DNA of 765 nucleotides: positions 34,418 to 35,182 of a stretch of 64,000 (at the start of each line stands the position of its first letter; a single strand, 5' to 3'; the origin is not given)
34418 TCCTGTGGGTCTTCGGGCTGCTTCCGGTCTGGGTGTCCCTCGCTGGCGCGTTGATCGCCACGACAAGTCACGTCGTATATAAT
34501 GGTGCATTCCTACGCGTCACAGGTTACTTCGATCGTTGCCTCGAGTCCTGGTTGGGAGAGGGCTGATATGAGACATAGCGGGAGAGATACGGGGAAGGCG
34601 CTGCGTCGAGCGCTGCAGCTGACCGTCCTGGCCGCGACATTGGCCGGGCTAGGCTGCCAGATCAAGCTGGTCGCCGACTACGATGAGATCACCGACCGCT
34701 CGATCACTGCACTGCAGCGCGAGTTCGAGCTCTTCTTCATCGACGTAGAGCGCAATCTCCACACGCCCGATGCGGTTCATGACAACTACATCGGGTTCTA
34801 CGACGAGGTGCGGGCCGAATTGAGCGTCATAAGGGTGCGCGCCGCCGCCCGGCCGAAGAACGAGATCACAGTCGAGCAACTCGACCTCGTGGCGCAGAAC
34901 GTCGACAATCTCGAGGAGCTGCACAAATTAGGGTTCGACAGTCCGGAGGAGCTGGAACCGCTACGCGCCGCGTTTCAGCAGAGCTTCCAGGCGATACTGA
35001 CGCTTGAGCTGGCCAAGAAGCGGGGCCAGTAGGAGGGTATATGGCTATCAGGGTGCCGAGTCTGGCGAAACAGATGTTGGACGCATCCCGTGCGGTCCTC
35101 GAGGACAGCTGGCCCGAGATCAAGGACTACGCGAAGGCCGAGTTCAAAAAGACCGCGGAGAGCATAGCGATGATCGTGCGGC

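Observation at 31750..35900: Lower-GC island: patatin-like phospholipase with multi-TM C-terminus, tightly coupled to a secreted/lipoprotein-like protein and a small cytosolic protein; flanked by DUF2188 and DoxX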

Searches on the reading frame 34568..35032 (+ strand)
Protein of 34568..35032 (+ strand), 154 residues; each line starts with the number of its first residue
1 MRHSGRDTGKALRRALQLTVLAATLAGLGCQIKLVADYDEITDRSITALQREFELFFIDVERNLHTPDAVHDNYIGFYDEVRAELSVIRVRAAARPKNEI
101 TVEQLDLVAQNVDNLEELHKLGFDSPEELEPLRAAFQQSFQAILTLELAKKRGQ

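Call 3: search_protein_families(library=pfam, proteins=[window:34568-35032:+], max_evalue=0.01)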
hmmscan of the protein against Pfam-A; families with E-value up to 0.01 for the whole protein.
window:34568-35032:+ (154 aa): 0 families

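Call 4: search_protein_families(library=padloc, proteins=[window:34568-35032:+], max_evalue=0.1)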
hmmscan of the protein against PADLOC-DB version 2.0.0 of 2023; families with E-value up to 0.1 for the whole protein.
window:34568-35032:+ (154 aa): 0 families

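Call 6: search_protein_families(library=ncbifam, proteins=[window:34568-35032:+], max_evalue=0.1)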
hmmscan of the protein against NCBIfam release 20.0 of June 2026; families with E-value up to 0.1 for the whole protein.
window:34568-35032:+ (154 aa): 0 families

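Call 17: find_homologous_proteins(query=window:34568-35032:+)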
Query window:34568-35032:+ (154 aa): 55 proteins with E <= 0.001 among 927 candidates.
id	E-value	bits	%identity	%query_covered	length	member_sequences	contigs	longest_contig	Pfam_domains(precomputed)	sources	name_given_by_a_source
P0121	6.1e-93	326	100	100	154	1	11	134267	-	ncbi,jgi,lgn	jgi:hypothetical protein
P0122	1.0e-87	309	94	100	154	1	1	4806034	-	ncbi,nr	ncbi:MAG: hypothetical protein JSW46_04940 [Gemmatimonadota bacterium]|nr:MAG: hypothetical protein 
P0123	4.7e-82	291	90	100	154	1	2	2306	-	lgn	-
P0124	2.0e-81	289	88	100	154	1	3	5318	-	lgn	-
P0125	8.4e-81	287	88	100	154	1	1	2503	-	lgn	-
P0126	4.5e-79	281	88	100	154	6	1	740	-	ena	-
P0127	2.8e-78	279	86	100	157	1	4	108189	-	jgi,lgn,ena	-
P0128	1.0e-76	274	96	87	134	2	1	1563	-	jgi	jgi:hypothetical protein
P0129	1.3e-76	273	92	93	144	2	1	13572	-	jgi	jgi:hypothetical protein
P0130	2.1e-74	266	96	84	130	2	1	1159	-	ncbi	-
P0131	5.9e-72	258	88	90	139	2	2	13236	-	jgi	jgi:hypothetical protein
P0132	4.2e-67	243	76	100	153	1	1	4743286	-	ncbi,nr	ncbi:MAG: hypothetical protein JSV86_13665 [Gemmatimonadota bacterium]|nr:MAG: hypothetical protein 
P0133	1.9e-58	215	69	91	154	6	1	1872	-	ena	-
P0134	6.1e-57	210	67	99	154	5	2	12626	-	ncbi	-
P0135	2.3e-55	205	63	99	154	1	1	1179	-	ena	-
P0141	2.6e-39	153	53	93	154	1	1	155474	-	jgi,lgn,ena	-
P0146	1.1e-34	138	58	71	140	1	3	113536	-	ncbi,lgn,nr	ncbi:MAG: hypothetical protein HYW01_05060 [Deltaproteobacteria bacterium]|nr:hypothetical protein [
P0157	9.7e-30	122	44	95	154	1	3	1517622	-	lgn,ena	-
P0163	1.9e-27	114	43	95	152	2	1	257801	-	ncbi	-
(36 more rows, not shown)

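Call 22: find_encoding_contigs(protein=P0146, flank=6000, max_places=2)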
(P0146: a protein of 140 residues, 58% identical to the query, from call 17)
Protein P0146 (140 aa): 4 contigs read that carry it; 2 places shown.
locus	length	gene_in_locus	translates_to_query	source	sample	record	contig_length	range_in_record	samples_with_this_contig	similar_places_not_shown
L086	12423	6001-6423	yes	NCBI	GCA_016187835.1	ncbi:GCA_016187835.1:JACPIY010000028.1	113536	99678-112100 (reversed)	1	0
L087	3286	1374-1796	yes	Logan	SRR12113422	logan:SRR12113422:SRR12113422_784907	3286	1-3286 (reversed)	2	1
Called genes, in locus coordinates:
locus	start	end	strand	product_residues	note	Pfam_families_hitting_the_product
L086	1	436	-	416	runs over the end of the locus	PF00278:Orn_DAP_Arg_deC, PF01168:Ala_racemase_N (weak), PF02784:Orn_Arg_deC_N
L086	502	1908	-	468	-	PF00155:Aminotran_1_2, PF01041:DegT_DnrJ_EryC1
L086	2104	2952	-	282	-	PF12147:Methyltransf_20, PF13847:Methyltransf_31 (weak)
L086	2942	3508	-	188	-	-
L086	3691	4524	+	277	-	PF01557:FAA_hydrolase (faint)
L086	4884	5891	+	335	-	PF01734:Patatin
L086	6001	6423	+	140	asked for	-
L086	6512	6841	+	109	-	-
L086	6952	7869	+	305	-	PF00296:Bac_luciferase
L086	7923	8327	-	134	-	-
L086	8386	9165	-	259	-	PF08241:Methyltransf_11, PF08242:Methyltransf_12 (weak), PF13649:Methyltransf_25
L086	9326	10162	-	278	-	PF07313:AmiA-like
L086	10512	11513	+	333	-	PF00578:AhpC-TSA, PF08534:Redoxin (weak), PF13905:Thioredoxin_8 (faint), PF17991:Thioredoxin_10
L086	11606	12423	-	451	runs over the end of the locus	PF00072:Response_reg, PF00158:Sigma54_activat, PF01078:Mg_chelatase (faint), PF14532:Sigma54_activ_2, PF00004:AAA (faint), PF07728:AAA_5 (weak), PF25601:AAA_lid_14, PF02954:HTH_8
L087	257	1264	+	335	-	PF01734:Patatin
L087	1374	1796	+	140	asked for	-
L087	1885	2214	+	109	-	-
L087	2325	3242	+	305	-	PF00296:Bac_luciferase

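Call 23: find_encoding_contigs(protein=P0157, flank=6000, max_places=2)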
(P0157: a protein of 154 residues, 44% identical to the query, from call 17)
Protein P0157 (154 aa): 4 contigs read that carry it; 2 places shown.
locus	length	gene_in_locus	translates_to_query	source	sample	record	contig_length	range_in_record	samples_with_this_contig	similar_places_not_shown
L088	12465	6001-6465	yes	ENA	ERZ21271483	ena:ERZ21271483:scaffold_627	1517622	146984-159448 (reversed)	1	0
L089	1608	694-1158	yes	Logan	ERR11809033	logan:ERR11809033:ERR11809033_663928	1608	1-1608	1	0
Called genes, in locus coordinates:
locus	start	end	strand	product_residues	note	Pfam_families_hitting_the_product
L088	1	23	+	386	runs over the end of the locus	PF08240:ADH_N, PF00107:ADH_zinc_N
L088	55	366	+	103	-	-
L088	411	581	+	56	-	-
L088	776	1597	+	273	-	PF00155:Aminotran_1_2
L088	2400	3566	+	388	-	PF04055:Radical_SAM (weak)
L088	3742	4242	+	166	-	-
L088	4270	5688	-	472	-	-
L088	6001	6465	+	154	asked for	-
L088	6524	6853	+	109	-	-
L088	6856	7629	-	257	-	PF03747:ADP_ribosyl_GH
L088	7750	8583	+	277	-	PF00753:Lactamase_B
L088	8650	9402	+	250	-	PF05368:NmrA, PF01370:Epimerase (weak), PF13460:NAD_binding_10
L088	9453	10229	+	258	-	PF11066:DUF2867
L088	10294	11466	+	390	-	PF01839:FG-GAP (faint), PF13517:FG-GAP_3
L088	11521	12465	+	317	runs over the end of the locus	PF13401:AAA_22 (faint), PF02881:SRP54_N, PF13604:AAA_30, PF00448:SRP54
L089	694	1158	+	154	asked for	-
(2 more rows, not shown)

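Call 24: find_encoding_contigs(protein=P0163, flank=6000, max_places=2)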
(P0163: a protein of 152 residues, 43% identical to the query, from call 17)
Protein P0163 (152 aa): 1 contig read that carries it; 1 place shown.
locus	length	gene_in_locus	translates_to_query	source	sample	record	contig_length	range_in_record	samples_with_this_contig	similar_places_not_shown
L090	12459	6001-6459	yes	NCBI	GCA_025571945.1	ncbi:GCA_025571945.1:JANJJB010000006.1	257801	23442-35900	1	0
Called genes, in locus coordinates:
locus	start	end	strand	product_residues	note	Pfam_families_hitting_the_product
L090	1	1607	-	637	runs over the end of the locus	PF05876:GpA_ATPase, PF20454:GpA_nuclease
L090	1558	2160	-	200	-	-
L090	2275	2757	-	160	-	PF03245:Phage_lysis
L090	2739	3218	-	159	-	PF00959:Phage_lysozyme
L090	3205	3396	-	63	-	PF16080:Phage_holin_2_3 (weak)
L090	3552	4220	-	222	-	-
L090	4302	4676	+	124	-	-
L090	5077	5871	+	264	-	PF05990:DUF900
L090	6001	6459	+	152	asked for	-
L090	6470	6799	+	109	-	-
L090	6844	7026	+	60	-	-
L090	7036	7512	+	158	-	-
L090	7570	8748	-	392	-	PF14281:PDDEXK_4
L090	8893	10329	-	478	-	PF08357:SEFIR, PF13676:TIR_2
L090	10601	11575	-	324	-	PF06147:DUF968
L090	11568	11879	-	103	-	-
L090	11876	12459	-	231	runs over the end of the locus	PF09669:Phage_pRha, PF03374:ANT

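Call 25: find_encoding_contigs(protein=P0141, flank=6000, max_places=2)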
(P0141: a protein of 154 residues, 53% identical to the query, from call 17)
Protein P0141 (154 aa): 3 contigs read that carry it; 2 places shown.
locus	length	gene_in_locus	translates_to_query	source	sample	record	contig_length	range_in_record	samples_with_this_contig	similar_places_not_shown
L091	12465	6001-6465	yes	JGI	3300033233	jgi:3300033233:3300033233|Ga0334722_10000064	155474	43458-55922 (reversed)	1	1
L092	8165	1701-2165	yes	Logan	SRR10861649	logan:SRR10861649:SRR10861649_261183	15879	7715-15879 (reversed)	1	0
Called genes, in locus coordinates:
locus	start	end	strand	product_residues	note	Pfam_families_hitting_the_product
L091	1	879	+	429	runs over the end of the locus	PF04055:Radical_SAM, PF13353:Fer4_12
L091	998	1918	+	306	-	PF04392:ABC_sub_bind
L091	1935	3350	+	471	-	PF09984:sCache_4, PF00672:HAMP (weak), PF07730:HisKA_3, PF02518:HATPase_c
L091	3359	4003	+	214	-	PF00072:Response_reg, PF08281:Sigma70_r4_2, PF00196:GerE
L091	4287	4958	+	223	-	-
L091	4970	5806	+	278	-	PF05990:DUF900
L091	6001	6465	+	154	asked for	-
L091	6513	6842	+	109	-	-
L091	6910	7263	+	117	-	-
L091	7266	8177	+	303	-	-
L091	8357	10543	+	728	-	PF24391:HD-CE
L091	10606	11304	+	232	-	-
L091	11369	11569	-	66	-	-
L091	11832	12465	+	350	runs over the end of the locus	PF13289:SIR2_2 (weak)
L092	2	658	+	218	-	?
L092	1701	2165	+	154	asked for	-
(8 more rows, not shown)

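Call 36: search_protein_families(library=pfam, proteins=[L086:4884-5888:+], max_evalue=0.001)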
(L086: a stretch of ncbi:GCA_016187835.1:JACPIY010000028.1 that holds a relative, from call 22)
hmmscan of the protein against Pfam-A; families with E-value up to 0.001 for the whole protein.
L086:4884-5888:+ (335 aa): 1 family
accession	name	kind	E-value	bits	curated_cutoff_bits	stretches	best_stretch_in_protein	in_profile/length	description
PF01734.28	Patatin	-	2.3e-29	103.4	27.7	1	7-197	1-190/191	Patatin-like phospholipase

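Call 44: search_solved_structures(query=A5, max_evalue=1)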
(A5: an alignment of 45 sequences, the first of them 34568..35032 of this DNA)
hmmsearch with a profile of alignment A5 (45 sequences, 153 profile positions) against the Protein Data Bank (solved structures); distinct sequences matched with E-value up to 1: 1.
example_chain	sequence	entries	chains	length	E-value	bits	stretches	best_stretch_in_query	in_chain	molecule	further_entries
4ksf_A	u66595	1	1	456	0.81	12.7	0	53-127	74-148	Malonyl-CoA decarboxylase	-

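Call 52: predict_structure(alignment_id=A5)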
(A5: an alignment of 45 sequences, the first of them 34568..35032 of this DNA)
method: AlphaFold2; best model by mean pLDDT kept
length: 154 residues; sequences in the alignment: 45
mean_pLDDT: 90.0   pTM: 0.73
mean pLDDT of the five models: 90.0, 89.7, 89.1, 88.0, 87.4
residues with pLDDT >= 90: 112; 70-90: 23; 50-70: 13; < 50: 6
segments of 3 or more residues with pLDDT < 50: 1-3, 29-31
pLDDT, mean of each block of 10 residues (from residue 1): 58 85 70 72 98 98 97 98 98 94 98 98 96 98 95 81
secondary structure, 60 per line:
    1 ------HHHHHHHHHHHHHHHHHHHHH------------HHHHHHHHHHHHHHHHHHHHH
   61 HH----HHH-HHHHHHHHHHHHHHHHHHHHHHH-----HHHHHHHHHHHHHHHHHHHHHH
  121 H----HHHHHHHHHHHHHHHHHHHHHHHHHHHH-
elements in order: H7-27 H40-62 H71-93 H99-121 H126-153

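Call 62: search_protein_families(library=phrogs, proteins=[window:34568-35032:+, L090:6001-6456:+, L090:6470-6796:+], max_evalue=0.01)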
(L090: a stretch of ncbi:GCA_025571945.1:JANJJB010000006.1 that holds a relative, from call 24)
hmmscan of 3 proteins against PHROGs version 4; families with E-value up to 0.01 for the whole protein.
window:34568-35032:+ (154 aa): 0 families

L090:6001-6456:+ (152 aa): 0 families

L090:6470-6796:+ (109 aa): 0 families
